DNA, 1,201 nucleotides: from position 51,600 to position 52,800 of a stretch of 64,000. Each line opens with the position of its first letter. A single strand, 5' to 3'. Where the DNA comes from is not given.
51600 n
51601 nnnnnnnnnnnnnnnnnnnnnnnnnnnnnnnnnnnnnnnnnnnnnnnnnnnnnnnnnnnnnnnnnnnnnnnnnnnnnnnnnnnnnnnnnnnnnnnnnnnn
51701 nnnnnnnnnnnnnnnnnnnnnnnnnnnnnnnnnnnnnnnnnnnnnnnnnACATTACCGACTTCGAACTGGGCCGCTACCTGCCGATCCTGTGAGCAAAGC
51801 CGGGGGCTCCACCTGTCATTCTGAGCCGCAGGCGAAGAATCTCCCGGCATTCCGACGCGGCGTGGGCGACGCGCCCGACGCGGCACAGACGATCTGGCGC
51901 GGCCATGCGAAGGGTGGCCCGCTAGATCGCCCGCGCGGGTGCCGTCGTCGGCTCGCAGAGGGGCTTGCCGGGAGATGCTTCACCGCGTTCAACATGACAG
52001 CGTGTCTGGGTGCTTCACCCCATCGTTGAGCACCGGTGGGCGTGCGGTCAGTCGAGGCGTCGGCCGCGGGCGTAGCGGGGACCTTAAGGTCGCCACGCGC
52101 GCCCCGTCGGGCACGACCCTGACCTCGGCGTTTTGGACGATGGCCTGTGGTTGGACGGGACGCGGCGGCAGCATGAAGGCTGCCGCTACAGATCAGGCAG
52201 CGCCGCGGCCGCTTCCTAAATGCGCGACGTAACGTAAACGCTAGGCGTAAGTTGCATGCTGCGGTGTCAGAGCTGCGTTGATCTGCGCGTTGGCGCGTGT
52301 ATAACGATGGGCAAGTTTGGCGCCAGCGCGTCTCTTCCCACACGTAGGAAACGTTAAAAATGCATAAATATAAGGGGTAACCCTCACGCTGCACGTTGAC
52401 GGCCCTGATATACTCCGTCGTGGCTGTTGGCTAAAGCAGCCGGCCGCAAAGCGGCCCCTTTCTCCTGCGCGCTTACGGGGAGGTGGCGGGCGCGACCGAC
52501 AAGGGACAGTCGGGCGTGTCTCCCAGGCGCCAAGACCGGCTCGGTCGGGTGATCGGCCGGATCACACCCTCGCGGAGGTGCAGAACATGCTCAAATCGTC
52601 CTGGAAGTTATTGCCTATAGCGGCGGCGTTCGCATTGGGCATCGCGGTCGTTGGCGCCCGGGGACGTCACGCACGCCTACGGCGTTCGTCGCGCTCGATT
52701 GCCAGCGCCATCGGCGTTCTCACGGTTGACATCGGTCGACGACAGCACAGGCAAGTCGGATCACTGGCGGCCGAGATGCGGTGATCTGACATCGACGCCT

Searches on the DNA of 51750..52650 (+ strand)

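Call 46: search_rna_families(source=window, start=51750, end=52650, threshold=evalue, max_evalue=1)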
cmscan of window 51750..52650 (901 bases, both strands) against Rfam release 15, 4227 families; matches with E-value up to 1: 0.
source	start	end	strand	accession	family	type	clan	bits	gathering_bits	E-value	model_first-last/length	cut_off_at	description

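Call 63: build_rna_model(alignment_id=A3, structure=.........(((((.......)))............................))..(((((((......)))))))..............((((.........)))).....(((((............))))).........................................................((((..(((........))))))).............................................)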
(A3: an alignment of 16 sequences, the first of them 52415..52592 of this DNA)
Model R1 built from alignment A3 (16 sequences, 260 columns); structure: as given.
model positions 179; base pairs 28; branch points 4; effective number of sequences 6.7; information 0.59 bits per position. Calibrated on 0.2 Mb of random sequence (short: E-values are rough).
structure used (alignment columns):
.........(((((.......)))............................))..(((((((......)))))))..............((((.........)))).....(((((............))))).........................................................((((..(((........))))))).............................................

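Call 64: search_with_rna_model(model_id=R1, sources=[window, L002, L003, L004, L005, L006, L007, L008, L009, L010, L011, L012, L013, L014, L015, L016, L017, L018, L019, L020, L021, L022, L023, L024, L025, L026, L027, L028, L029, L030, L031, L032, L033, L034, L035, L036, L037, L038, L039, L040, L041, L042, L043, L044, L045, L046, L047, L048, L049, L050, L051, L052, L053, L054, L055, L056, L057, L058, L059, L060, L061, L062, L063, L064, L065, L066, L067, L068, L069, L070, L071, L072, L073, L074, L075, L076, L077, L078, L079, L080, L081], max_evalue=1, make_alignment=true)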
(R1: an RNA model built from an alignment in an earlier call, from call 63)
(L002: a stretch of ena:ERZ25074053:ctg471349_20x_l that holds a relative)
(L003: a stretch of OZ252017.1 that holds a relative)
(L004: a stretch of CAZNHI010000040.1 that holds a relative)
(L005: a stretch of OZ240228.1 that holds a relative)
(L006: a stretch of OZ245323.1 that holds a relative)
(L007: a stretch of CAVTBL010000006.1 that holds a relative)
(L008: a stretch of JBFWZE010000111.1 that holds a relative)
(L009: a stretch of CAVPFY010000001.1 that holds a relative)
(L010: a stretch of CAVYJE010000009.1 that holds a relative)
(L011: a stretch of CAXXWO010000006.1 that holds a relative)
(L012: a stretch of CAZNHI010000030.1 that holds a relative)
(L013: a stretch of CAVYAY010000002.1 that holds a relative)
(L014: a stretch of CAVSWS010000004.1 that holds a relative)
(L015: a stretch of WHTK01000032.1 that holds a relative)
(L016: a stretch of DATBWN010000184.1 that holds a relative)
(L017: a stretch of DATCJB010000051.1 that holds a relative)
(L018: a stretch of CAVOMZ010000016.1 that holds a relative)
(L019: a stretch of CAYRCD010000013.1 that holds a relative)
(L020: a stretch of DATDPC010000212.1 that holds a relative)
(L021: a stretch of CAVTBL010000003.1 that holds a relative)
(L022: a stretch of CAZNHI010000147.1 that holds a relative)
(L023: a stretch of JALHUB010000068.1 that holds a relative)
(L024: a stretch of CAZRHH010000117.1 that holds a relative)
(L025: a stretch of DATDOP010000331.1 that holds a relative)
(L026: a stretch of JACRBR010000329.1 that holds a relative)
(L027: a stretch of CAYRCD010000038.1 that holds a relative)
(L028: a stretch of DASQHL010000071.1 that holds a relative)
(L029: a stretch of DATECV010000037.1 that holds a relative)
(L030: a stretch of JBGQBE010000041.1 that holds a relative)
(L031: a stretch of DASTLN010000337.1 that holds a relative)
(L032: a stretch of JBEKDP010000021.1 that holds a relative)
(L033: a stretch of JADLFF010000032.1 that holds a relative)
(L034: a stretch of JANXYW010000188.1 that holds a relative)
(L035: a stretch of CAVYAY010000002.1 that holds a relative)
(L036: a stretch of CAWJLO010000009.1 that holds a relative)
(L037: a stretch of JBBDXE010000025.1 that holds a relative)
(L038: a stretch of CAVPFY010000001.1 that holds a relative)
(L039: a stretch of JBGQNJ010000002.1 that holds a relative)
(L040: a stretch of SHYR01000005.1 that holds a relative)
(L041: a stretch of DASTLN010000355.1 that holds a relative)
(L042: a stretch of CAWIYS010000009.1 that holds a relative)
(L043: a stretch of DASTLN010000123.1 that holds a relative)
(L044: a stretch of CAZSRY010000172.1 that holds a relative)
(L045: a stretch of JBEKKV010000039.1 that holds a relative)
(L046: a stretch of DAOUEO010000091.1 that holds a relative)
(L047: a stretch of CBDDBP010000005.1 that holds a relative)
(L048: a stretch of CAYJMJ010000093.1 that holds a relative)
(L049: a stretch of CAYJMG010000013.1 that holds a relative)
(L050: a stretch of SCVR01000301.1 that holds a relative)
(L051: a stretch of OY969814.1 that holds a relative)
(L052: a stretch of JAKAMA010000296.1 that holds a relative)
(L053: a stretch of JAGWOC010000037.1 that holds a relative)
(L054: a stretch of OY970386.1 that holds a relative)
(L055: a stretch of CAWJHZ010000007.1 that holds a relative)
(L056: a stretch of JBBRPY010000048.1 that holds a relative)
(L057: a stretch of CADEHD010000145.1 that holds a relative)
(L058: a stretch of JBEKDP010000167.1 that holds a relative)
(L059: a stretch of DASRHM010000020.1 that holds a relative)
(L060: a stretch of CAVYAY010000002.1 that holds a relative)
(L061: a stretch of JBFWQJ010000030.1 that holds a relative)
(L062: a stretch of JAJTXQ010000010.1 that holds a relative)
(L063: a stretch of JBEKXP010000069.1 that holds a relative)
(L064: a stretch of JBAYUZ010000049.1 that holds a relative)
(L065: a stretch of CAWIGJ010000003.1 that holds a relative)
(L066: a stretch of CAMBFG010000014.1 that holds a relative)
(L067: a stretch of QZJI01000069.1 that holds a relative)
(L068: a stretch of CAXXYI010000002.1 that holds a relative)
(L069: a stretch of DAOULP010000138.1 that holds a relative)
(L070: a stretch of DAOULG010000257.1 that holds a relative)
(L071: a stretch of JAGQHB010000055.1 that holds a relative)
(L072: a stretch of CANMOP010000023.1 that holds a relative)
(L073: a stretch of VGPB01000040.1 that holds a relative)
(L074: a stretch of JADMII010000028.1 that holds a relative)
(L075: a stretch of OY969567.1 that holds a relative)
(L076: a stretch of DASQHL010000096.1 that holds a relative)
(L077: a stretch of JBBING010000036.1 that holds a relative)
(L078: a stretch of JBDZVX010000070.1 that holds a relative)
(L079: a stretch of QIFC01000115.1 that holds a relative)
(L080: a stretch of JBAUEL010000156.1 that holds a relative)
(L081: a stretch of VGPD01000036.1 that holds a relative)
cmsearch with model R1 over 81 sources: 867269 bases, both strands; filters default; matches with E-value up to 1: 24.
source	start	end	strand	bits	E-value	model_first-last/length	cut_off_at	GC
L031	4593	4759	+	158.3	1.7e-46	1-179/179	no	0.63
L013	4595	4762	+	153.4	5.2e-45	1-179/179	no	0.62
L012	246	410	+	149.5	8.2e-44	1-179/179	no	0.64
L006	4593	4756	+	143.9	4.5e-42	1-179/179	no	0.59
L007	4449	4632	+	139.3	1.2e-40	1-179/179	no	0.59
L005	4614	4777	+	136.6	7.7e-40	1-179/179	no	0.64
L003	4203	4380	+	112.8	1.7e-32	1-179/179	no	0.63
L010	4631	4802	+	112.5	2e-32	1-179/179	no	0.56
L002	6401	6579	+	111.2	5.2e-32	1-179/179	no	0.65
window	52415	52592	+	97.3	9.4e-28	1-179/179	no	0.69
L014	4621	4792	+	96.1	2.3e-27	1-179/179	no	0.56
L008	4477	4647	+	93.6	1.4e-26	1-179/179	no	0.58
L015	4228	4407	+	90.6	1.1e-25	1-179/179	no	0.59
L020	4594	4768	+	90.5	1.2e-25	1-179/179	no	0.59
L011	4081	4274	+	87.3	1.2e-24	1-179/179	no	0.69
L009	4576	4795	+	79.2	3.6e-22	1-179/179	no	0.67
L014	11845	11904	-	15.4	0.015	1-179/179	no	0.73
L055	3425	3462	+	13.7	0.05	1-179/179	no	0.66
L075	4972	5180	+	11.3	0.28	1-179/179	no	0.65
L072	7735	7775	-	10.4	0.52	1-179/179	no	0.71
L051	589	711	+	9.9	0.74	1-179/179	no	0.54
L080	7262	7416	-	9.9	0.75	1-179/179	no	0.69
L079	3815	3851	-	9.5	0.97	10-48/179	no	0.76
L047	11482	11513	-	9.5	0.99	1-179/179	no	0.62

Alignment A4: 24 matches aligned to the model, 385 columns, each read 5' to 3' on its own strand. Consensus structure (alignment columns), stored with it:
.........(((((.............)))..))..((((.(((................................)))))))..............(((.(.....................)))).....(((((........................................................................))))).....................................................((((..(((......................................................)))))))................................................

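Call 65: search_with_rna_model(model_id=R1, sources=[window, L002, L003, L005, L006, L007, L008, L009, L010, L011, L012, L013, L014, L015, L020, L031], max_evalue=1e-10, make_alignment=true)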
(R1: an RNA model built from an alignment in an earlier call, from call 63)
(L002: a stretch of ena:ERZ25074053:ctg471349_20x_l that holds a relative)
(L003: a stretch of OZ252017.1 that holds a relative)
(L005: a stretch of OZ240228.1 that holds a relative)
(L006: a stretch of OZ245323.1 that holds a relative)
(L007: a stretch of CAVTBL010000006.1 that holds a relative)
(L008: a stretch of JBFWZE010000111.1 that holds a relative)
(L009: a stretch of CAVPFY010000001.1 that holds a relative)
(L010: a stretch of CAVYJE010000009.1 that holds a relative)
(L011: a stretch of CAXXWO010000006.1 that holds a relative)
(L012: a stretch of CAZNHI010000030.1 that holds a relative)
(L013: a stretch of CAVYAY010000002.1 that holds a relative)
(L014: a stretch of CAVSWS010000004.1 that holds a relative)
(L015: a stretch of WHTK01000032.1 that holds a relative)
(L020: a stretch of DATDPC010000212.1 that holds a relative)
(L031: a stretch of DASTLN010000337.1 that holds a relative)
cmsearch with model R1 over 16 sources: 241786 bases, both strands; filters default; matches with E-value up to 1e-10: 16.
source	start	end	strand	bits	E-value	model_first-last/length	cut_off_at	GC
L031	4593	4759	+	158.3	4.7e-47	1-179/179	no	0.63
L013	4595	4762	+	153.4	1.5e-45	1-179/179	no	0.62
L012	246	410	+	149.5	2.3e-44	1-179/179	no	0.64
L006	4593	4756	+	143.9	1.3e-42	1-179/179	no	0.59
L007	4449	4632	+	139.3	3.3e-41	1-179/179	no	0.59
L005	4614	4777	+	136.6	2.2e-40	1-179/179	no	0.64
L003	4203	4380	+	112.8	4.7e-33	1-179/179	no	0.63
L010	4631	4802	+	112.5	5.7e-33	1-179/179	no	0.56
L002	6401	6579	+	111.2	1.5e-32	1-179/179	no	0.65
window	52415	52592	+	97.3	2.6e-28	1-179/179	no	0.69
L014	4621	4792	+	96.1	6.4e-28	1-179/179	no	0.56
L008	4477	4647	+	93.6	3.8e-27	1-179/179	no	0.58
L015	4228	4407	+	90.6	3e-26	1-179/179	no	0.59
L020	4594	4768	+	90.5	3.3e-26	1-179/179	no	0.59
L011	4081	4274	+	87.3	3.3e-25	1-179/179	no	0.69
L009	4576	4795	+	79.2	1e-22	1-179/179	no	0.67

Alignment A5: 16 matches aligned to the model, 259 columns, each read 5' to 3' on its own strand. Consensus structure (alignment columns), stored with it:
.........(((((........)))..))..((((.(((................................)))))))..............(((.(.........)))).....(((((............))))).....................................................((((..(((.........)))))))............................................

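Call 69: search_with_rna_model(model_id=R1, sources=[L082, L083, L084, L085, L086, L087, L088, L089, L090, L091, L092, L093, L094, L095, L096, L097, L098, L099, L100, L101, L102, L103, L104, L105, L106, L107, L108, L109, L110, L111, L112, L113, L114, L115, L116, L117, L118, L119, L120, L121, L122, L123, L124, L125, L126, L127, L128, L129, L130, L131, L132, L133, L134, L135, L136, L137, L138, L139, L140, L141, L142, L143, L144, L145, L146, L147, L148, L149, L150, L151, L152, L153, L154, L155, L156, L157, L158, L159, L160, L161], max_evalue=0.001, make_alignment=false)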
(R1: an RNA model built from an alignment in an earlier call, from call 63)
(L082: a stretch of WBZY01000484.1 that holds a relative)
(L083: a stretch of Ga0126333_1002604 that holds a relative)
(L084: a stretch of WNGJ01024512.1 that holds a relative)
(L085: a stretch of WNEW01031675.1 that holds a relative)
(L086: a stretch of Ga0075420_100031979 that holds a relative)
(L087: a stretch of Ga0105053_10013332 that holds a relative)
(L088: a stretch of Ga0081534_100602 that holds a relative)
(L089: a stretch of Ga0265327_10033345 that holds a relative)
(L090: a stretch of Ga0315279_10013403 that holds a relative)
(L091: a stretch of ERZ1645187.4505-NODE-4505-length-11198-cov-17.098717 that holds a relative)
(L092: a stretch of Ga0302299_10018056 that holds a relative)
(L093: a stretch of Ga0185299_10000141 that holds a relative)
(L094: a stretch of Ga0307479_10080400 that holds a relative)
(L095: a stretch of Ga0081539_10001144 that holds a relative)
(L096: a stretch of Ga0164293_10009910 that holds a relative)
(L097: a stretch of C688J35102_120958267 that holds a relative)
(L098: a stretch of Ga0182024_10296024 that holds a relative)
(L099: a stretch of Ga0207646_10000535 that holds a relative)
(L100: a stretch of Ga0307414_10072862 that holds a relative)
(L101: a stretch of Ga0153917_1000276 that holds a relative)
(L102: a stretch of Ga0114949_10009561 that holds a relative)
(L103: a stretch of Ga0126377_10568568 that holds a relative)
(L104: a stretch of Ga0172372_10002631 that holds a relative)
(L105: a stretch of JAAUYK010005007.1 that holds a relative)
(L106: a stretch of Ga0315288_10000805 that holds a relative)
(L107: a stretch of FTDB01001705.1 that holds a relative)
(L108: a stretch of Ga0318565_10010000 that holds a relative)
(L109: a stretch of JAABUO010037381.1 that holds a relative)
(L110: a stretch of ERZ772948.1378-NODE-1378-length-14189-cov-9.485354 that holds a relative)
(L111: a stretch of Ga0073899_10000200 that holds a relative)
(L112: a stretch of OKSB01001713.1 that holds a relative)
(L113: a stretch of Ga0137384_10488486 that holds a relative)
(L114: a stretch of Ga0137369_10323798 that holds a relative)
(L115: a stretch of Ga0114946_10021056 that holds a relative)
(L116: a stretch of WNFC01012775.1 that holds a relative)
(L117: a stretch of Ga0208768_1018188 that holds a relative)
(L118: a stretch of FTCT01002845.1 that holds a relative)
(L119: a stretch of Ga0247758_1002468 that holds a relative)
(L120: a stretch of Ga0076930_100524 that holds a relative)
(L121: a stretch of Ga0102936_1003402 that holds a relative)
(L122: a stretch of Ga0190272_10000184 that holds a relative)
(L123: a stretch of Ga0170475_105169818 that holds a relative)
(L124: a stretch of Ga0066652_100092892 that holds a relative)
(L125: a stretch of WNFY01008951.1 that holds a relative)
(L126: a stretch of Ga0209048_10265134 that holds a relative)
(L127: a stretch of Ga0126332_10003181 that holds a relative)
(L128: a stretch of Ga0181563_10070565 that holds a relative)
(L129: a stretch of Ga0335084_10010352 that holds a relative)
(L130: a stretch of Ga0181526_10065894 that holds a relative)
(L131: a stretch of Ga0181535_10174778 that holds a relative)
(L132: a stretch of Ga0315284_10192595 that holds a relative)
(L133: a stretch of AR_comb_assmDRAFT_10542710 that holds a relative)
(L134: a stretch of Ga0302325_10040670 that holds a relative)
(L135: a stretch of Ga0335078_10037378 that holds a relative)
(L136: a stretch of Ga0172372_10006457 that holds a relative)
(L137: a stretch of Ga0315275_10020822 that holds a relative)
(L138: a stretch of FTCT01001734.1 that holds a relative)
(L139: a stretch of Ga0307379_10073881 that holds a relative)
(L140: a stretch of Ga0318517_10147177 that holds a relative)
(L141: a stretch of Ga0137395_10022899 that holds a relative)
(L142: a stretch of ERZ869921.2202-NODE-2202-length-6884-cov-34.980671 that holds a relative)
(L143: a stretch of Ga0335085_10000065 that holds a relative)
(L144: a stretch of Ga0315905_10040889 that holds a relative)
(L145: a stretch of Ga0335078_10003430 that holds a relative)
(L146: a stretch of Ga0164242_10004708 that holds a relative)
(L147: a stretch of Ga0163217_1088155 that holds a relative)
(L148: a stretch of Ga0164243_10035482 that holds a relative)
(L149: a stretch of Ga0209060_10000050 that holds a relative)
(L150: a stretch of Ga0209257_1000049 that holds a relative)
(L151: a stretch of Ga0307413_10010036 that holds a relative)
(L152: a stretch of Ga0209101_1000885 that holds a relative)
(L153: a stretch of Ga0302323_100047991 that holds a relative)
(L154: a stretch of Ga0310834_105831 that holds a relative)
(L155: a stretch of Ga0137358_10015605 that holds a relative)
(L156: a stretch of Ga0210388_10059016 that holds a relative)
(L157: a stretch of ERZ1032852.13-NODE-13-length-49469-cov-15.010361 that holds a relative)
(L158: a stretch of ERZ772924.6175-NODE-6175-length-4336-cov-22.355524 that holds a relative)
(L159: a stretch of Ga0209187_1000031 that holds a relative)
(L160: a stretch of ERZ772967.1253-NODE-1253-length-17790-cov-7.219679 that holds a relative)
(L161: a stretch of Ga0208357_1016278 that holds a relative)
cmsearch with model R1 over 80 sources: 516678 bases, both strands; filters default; matches with E-value up to 0.001: 0.
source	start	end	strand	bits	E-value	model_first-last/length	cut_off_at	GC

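Call 75: search_with_rna_model(model_id=R1, sources=[window, L002, L003, L005, L006, L007, L008, L009, L010, L011, L012, L013, L014, L015, L020, L031, L202, L203, L204, L205, L206, L207, L208], max_evalue=0.000001, make_alignment=true)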
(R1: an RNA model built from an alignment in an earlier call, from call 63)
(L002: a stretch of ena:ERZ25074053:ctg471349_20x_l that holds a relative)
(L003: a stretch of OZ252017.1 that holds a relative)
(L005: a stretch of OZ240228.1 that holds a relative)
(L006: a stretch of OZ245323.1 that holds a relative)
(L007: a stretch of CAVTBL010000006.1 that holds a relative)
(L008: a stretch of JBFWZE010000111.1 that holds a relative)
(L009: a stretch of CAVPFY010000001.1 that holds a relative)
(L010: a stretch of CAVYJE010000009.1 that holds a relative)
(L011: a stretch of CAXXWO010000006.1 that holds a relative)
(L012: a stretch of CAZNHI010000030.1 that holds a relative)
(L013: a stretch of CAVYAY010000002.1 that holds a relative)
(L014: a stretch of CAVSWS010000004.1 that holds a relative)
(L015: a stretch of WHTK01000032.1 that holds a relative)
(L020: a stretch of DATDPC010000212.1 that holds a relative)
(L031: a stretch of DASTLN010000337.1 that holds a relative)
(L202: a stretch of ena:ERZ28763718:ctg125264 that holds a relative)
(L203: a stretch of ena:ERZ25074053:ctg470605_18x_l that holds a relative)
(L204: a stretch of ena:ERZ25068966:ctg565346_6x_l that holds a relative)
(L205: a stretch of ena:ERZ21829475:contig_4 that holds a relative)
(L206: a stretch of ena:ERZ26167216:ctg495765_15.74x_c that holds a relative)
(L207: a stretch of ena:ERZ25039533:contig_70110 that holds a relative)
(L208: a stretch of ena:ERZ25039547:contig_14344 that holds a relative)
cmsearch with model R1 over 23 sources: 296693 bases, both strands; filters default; matches with E-value up to 0.000001: 23.
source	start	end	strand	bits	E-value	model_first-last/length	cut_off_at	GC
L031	4593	4759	+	158.3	5.8e-47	1-179/179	no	0.63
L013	4595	4762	+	153.4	1.8e-45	1-179/179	no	0.62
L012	246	410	+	149.5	2.8e-44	1-179/179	no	0.64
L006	4593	4756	+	143.9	1.5e-42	1-179/179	no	0.59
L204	2198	2361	+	142.8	3.4e-42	1-179/179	no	0.6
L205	2201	2364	+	140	2.5e-41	1-179/179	no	0.61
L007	4449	4632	+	139.3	4e-41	1-179/179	no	0.59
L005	4614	4777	+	136.6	2.7e-40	1-179/179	no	0.64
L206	2199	2359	+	126.8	2.7e-37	1-179/179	no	0.65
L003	4203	4380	+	112.8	5.8e-33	1-179/179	no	0.63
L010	4631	4802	+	112.5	7e-33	1-179/179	no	0.56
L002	6401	6579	+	111.2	1.8e-32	1-179/179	no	0.65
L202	1858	2035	+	110.8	2.4e-32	1-179/179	no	0.65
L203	1858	2035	+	110.8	2.4e-32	1-179/179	no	0.65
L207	2126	2298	+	104.2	2.5e-30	1-179/179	no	0.61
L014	4621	4792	+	96.1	7.8e-28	1-179/179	no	0.56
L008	4477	4647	+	93.6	4.7e-27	1-179/179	no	0.58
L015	4228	4407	+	90.6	3.7e-26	1-179/179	no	0.59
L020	4594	4768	+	90.5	4e-26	1-179/179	no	0.59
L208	2071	2255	+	89.7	7.1e-26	1-179/179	no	0.62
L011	4081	4274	+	87.3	4e-25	1-179/179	no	0.69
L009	4576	4795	+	79.2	1.2e-22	1-179/179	no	0.67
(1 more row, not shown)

Alignment A6: 23 matches aligned to the model, 261 columns, each read 5' to 3' on its own strand. Consensus structure (alignment columns), stored with it:
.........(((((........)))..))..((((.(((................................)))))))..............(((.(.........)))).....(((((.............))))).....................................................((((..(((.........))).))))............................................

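Call 84: search_rna_families(source=window, start=52400, end=52600, threshold=evalue, max_evalue=10)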
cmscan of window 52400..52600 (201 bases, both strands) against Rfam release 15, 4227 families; matches with E-value up to 10: 0.
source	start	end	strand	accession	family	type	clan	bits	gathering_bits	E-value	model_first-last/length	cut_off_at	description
